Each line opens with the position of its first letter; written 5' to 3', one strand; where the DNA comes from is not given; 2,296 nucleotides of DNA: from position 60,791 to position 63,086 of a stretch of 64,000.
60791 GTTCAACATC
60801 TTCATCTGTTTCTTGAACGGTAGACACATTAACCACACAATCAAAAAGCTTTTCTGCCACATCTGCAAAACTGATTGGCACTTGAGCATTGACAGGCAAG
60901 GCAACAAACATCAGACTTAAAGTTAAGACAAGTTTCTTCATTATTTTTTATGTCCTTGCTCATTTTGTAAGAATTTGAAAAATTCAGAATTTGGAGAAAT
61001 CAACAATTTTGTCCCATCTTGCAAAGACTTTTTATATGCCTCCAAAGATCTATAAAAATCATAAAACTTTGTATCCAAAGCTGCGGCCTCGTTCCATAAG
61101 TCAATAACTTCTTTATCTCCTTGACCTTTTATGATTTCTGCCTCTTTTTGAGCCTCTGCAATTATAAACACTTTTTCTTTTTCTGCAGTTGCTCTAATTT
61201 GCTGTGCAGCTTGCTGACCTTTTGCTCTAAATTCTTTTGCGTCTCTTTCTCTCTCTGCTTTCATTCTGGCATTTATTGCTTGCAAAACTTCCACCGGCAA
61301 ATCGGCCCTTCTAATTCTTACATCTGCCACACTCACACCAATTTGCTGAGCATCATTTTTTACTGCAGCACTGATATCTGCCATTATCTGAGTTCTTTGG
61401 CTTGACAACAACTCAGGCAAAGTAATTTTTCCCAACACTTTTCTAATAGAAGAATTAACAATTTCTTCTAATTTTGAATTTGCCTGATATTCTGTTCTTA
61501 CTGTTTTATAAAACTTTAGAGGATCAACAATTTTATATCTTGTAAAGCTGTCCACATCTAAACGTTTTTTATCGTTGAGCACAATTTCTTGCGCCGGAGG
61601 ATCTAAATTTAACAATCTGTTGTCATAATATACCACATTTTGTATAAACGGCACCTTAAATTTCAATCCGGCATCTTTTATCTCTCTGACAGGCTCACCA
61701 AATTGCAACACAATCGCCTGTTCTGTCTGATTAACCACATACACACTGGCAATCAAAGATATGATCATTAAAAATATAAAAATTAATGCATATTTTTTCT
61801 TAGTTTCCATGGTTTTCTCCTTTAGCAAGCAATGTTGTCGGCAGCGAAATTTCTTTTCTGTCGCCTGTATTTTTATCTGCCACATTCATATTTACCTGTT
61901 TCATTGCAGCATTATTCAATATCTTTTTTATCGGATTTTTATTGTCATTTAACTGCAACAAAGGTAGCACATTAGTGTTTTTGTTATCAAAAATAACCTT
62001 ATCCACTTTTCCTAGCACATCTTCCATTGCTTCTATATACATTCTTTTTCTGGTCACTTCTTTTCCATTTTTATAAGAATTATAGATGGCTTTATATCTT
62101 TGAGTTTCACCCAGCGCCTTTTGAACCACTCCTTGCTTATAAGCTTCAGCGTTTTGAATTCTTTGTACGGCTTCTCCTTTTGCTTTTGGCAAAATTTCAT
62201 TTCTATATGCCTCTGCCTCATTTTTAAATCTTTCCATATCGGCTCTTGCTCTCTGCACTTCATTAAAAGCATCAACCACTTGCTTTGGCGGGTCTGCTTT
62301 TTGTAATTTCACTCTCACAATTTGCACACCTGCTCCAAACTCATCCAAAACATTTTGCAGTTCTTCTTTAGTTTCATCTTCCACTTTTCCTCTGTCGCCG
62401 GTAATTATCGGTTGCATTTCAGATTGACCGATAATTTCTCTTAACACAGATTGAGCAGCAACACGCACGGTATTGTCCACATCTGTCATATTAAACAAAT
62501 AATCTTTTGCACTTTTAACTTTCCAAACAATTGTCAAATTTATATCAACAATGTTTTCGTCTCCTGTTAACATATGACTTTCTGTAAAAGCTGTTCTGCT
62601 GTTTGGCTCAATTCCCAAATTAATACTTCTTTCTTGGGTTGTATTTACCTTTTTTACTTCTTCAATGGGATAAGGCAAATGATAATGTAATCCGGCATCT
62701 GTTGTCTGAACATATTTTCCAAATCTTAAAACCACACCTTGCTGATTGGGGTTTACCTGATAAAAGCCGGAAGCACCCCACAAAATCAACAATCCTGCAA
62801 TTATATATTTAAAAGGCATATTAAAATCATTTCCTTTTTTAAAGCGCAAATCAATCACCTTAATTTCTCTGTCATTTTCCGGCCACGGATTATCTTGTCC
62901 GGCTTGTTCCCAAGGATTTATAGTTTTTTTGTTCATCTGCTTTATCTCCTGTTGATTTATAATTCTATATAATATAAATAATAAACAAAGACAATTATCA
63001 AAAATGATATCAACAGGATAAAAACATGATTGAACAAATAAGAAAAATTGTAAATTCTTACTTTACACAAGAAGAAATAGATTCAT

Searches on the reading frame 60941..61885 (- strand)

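Call 29: search_protein_families(library=pfam, proteins=[window:60941-61885:-], max_evalue=0.001)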
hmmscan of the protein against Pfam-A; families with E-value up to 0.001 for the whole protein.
window:60941-61885:- (314 aa): 3 families
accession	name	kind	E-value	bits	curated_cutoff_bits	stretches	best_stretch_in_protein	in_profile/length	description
PF01145.31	Band_7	-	8.8e-34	117.5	23.6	1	50-224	2-175/176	SPFH domain / Band 7 family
PF13421.11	Band_7_1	-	0.00025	21.2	24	1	118-208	110-207/211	SPFH domain-Band 7 family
PF05103.18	DivIVA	-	0.0009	19.6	28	0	218-278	67-127/131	DivIVA protein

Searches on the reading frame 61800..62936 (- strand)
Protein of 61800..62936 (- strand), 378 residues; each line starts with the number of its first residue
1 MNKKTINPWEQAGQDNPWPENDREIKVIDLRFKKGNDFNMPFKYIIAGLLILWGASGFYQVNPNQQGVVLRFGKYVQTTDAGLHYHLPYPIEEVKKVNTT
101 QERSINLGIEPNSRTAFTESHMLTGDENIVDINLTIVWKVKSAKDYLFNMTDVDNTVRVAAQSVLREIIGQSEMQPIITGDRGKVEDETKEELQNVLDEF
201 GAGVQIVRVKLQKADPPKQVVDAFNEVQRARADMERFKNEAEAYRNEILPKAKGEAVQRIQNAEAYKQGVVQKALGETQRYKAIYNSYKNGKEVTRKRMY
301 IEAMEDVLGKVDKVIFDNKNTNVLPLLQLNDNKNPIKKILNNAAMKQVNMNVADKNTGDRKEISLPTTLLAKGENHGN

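Call 29: search_protein_families(library=pfam, proteins=[window:61800-62936:-], max_evalue=0.001)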
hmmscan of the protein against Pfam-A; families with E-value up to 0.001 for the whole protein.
window:61800-62936:- (378 aa): 1 family
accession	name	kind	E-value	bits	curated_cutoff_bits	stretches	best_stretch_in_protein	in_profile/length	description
PF01145.31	Band_7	-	9.7e-30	104.4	23.6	1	60-243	2-174/176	SPFH domain / Band 7 family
